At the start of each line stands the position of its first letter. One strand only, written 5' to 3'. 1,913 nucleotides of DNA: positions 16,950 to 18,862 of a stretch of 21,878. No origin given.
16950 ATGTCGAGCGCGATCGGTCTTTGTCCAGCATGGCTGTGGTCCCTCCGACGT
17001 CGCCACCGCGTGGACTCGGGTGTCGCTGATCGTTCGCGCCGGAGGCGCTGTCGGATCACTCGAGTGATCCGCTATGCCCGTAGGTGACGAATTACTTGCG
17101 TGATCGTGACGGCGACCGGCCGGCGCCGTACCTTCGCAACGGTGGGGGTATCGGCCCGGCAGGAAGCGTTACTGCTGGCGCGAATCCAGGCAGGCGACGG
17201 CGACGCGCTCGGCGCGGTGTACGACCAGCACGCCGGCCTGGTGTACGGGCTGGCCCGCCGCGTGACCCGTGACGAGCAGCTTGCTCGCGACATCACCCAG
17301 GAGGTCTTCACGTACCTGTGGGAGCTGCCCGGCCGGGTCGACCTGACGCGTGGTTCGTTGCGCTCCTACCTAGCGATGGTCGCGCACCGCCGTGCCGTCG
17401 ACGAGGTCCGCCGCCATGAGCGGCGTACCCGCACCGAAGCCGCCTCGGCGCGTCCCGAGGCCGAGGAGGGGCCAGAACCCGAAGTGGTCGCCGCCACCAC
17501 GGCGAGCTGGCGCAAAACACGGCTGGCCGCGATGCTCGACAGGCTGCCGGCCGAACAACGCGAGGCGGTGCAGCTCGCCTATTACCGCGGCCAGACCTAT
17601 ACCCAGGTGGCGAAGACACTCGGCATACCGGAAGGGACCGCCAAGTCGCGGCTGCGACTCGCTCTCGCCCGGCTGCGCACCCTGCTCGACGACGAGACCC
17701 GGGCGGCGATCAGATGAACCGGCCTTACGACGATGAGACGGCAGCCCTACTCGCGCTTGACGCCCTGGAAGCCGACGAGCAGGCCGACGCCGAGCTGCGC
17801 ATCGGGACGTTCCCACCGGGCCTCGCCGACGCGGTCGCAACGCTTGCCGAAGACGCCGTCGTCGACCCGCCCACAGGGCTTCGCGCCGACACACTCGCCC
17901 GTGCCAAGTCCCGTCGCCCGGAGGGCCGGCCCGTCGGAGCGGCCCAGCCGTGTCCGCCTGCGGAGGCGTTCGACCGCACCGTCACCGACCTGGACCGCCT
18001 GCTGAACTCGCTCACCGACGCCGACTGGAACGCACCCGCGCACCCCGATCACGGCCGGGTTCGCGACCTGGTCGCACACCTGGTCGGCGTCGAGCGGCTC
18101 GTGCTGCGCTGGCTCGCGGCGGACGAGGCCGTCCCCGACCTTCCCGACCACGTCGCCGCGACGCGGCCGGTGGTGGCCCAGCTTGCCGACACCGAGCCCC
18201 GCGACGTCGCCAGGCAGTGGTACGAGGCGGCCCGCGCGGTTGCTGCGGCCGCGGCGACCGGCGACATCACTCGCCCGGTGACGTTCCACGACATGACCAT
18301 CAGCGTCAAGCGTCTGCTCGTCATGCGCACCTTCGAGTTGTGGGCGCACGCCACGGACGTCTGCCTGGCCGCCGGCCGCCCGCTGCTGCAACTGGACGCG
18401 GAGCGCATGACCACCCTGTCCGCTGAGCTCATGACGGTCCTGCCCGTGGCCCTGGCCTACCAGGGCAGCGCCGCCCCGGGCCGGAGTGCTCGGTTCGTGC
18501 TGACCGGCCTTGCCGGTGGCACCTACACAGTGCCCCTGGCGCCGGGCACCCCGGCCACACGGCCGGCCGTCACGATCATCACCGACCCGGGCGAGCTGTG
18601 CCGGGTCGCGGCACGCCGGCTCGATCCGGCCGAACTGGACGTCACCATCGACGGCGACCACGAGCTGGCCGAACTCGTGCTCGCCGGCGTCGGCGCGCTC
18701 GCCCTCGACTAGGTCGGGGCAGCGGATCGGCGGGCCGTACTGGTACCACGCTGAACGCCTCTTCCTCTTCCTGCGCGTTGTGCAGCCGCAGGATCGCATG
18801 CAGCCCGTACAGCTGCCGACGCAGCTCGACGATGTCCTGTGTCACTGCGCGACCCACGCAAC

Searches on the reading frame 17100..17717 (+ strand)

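Call 86: search_protein_families(library=pfam, proteins=[window:17100-17717:+], max_evalue=0.001)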
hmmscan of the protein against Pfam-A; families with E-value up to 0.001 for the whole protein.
window:17100-17717:+ (205 aa): 4 families
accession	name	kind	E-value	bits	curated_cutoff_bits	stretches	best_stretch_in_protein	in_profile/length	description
PF04542.20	Sigma70_r2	-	1e-15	57.7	24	1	41-109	2-71/71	Sigma-70 region 2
PF08281.18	Sigma70_r4_2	-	1.1e-13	51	25.7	1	141-192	3-54/54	Sigma-70, region 4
PF04545.22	Sigma70_r4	-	1.2e-13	50.8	24.1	1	146-193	2-49/50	Sigma-70, region 4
PF07638.17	Sigma70_ECF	-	0.00032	21.1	21.1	1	84-194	72-181/185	ECF sigma factor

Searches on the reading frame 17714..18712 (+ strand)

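Call 86: search_protein_families(library=pfam, proteins=[window:17714-18712:+], max_evalue=0.001)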
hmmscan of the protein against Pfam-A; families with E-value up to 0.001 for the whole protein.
window:17714-18712:+ (332 aa): 3 families
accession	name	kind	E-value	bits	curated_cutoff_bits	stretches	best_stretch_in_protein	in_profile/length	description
PF11716.13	MDMPI_N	-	8.6e-12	46.4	24.2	1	90-216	5-139/140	Mycothiol maleylpyruvate isomerase N-terminal domain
PF12867.12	DinB_2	-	1.2e-07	32.6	24.8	1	85-213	1-125/128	DinB superfamily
PF04978.18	MST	-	1.2e-05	26.2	27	1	84-212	4-136/149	Mycothiol-S-transferase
